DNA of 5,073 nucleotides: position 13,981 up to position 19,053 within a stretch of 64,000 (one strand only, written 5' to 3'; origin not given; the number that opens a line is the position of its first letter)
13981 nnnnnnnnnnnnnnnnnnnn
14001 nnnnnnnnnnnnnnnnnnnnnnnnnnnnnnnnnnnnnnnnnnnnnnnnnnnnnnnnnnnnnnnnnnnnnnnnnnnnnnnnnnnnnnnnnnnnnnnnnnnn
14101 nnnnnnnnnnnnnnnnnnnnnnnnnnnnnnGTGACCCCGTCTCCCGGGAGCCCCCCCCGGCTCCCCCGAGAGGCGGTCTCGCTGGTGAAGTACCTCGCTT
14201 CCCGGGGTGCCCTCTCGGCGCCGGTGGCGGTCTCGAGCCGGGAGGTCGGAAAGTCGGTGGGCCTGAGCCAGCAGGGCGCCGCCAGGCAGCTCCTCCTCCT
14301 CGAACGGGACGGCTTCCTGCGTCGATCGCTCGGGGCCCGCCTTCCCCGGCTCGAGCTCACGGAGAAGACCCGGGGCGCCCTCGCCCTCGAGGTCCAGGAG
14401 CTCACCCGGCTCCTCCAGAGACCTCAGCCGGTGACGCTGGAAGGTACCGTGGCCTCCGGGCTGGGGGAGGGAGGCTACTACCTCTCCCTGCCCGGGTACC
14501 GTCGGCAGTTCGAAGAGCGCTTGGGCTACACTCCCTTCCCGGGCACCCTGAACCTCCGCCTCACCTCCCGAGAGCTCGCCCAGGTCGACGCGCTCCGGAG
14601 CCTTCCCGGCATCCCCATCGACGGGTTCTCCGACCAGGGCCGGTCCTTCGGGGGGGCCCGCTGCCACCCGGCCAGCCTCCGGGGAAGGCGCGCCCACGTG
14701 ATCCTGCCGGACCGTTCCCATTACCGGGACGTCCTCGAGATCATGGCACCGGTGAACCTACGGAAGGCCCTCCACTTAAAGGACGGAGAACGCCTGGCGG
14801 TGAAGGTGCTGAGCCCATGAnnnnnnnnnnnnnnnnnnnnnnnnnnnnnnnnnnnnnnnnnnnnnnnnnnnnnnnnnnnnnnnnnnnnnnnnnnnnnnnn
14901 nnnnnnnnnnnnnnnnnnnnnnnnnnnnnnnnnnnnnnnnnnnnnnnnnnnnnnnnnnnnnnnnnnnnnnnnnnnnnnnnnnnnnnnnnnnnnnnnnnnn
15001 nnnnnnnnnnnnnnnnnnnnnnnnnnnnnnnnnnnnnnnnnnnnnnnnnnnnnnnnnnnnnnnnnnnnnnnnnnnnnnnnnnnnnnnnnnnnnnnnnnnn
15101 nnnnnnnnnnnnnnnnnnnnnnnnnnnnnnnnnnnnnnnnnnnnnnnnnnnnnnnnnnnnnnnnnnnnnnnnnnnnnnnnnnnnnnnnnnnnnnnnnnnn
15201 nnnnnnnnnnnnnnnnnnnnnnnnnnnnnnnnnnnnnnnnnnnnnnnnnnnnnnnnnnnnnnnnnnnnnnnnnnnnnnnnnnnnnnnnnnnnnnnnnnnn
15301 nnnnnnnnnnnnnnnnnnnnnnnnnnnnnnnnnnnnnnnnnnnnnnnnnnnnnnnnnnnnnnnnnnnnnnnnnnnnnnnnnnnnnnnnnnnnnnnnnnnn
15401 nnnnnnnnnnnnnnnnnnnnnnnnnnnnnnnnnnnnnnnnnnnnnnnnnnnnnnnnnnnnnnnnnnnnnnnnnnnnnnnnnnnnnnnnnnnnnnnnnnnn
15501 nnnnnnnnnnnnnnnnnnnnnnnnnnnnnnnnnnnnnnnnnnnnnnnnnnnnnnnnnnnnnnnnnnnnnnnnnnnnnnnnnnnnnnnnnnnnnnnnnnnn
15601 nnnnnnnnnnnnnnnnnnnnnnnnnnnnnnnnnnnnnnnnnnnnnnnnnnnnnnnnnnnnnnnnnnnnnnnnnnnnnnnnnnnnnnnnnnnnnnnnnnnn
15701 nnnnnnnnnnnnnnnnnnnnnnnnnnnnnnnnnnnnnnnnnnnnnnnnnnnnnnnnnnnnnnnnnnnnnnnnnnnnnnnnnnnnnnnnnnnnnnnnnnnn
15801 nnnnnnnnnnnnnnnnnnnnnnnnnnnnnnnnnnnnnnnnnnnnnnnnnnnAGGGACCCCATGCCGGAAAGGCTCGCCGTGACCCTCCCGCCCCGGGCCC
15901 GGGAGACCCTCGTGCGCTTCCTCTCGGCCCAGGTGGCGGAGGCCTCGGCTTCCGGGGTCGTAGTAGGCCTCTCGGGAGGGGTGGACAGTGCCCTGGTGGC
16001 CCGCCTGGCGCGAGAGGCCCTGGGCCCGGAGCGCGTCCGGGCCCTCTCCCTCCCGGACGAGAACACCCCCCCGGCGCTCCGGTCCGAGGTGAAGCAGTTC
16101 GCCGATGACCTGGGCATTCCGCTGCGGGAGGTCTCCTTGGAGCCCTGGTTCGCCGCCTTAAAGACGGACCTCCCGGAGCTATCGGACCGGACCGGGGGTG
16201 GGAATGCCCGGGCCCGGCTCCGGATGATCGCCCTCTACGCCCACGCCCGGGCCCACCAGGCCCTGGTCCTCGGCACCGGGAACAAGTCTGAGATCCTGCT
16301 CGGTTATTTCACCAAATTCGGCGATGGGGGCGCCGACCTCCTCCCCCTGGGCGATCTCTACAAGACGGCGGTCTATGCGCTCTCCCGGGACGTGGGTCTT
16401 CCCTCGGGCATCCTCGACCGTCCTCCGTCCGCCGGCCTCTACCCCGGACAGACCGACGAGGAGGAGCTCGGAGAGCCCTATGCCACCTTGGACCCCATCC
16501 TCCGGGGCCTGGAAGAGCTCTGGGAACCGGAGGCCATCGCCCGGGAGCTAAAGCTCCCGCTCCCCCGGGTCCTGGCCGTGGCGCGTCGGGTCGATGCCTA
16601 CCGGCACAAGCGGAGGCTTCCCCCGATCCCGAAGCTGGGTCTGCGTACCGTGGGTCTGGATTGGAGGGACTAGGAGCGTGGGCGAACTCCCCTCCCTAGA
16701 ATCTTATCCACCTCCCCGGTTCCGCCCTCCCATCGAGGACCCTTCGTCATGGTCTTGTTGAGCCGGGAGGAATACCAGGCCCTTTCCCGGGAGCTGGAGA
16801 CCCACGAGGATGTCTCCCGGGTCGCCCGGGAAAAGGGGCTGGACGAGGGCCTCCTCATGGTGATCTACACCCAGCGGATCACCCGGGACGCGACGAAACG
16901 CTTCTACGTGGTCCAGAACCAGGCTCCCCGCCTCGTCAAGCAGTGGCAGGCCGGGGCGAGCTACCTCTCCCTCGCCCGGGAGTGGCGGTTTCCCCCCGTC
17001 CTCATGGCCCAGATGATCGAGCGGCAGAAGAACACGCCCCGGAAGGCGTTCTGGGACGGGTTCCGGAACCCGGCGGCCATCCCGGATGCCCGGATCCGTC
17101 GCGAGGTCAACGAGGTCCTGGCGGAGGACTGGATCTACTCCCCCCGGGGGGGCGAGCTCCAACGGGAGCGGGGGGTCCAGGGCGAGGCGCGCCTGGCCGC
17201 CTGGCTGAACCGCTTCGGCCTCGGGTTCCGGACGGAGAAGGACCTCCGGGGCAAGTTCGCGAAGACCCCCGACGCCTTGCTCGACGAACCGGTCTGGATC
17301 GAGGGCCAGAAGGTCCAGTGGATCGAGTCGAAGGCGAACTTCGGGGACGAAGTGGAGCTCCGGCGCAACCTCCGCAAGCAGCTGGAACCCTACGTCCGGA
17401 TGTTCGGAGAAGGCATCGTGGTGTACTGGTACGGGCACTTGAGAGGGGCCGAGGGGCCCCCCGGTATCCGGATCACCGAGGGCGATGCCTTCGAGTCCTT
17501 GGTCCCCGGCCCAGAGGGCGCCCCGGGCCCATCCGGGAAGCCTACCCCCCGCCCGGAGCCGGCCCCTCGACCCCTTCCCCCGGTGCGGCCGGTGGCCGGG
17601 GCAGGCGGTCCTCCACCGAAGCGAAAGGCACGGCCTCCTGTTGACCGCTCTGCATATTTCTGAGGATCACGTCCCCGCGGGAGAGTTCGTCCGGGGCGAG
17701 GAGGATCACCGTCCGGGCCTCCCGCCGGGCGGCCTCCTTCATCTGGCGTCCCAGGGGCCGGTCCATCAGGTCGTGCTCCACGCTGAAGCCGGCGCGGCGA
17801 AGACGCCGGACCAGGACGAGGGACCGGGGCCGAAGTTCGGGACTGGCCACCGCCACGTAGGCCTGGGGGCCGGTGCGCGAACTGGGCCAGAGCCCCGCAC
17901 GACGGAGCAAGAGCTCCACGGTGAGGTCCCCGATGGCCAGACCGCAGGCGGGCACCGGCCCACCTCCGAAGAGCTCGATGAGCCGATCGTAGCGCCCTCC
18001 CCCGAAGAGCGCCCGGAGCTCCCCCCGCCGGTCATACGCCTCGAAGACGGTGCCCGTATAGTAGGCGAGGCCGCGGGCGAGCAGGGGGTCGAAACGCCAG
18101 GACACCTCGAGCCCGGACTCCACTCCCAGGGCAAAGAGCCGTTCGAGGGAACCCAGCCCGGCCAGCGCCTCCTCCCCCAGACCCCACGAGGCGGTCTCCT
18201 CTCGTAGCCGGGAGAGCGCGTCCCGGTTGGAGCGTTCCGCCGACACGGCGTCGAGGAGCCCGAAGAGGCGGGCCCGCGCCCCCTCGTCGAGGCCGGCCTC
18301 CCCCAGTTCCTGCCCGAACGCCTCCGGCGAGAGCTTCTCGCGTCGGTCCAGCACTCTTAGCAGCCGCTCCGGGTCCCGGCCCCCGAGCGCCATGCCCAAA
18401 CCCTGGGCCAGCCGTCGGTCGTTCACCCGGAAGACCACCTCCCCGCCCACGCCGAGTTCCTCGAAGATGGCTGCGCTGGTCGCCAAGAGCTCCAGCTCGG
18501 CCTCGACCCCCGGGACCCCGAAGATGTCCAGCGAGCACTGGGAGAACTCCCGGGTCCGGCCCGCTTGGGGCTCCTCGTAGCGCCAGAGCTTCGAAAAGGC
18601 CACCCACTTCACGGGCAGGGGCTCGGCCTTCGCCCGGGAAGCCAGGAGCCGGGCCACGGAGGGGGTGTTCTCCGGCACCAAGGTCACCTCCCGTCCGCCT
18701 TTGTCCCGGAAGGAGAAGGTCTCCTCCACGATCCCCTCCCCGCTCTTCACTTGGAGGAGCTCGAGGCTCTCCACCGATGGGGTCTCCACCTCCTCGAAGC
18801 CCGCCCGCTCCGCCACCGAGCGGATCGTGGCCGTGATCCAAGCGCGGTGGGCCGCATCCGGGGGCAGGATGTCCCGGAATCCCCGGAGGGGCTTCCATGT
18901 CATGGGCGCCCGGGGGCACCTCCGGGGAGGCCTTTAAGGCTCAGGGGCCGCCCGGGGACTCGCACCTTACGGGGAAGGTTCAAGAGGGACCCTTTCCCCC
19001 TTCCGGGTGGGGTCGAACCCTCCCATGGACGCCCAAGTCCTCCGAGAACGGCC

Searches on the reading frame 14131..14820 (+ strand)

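Call 84: search_protein_families(library=pfam, proteins=[window:14131-14820:+], max_evalue=0.0001)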
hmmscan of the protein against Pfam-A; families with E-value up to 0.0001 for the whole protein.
window:14131-14820:+ (229 aa): 1 family
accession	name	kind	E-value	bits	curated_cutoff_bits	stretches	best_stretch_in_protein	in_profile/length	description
PF01982.22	CTP-dep_RFKase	-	2.1e-40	137.9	25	1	107-226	1-121/121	Domain of unknown function DUF120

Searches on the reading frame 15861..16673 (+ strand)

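Call 84: search_protein_families(library=pfam, proteins=[window:15861-16673:+], max_evalue=0.0001)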
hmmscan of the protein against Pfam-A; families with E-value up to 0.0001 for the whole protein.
window:15861-16673:+ (270 aa): 2 families
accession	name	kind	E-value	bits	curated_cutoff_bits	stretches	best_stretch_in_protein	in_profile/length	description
PF02540.23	NAD_synthase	-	6.3e-75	251.9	21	1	15-254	3-242/242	NAD synthase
PF00733.27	Asn_synthase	-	6.7e-05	23.1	21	1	22-137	7-122/354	Asparagine synthase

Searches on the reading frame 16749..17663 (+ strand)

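Call 84: search_protein_families(library=pfam, proteins=[window:16749-17663:+], max_evalue=0.0001)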
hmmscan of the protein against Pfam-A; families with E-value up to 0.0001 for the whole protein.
window:16749-17663:+ (304 aa): 1 family
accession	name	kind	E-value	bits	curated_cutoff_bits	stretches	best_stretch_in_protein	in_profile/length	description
PF14811.11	TPD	-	1.5e-37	128.9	27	1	113-233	2-123/138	Protein of unknown function TPD sequence-motif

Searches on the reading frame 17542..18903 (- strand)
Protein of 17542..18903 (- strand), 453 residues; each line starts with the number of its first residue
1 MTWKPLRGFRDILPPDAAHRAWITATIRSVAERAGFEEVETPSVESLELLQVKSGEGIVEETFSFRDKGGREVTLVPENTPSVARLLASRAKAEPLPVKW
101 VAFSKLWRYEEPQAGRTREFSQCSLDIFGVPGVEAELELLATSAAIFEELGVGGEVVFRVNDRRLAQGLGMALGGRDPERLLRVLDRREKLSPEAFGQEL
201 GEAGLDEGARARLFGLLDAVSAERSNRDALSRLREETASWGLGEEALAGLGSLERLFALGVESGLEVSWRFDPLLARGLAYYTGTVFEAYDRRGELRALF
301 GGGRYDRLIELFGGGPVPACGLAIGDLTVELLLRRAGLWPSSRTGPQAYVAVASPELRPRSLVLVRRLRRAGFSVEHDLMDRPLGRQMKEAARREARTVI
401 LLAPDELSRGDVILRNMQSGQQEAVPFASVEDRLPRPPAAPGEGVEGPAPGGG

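Call 84: search_protein_families(library=pfam, proteins=[window:17542-18903:-], max_evalue=0.0001)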
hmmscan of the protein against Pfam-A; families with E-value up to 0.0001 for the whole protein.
window:17542-18903:- (453 aa): 3 families
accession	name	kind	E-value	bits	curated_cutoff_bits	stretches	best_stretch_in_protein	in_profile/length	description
PF13393.11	tRNA-synt_His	-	1.9e-49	169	25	1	8-324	1-303/308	Histidyl-tRNA synthetase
PF03129.25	HGTP_anticodon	-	7.2e-12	45.7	21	1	347-434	1-91/94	Anticodon binding domain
PF00587.30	tRNA-synt_2b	-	8e-11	42.8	29.3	1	63-203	1-110/179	tRNA synthetase class II core domain (G, H, P, S and T)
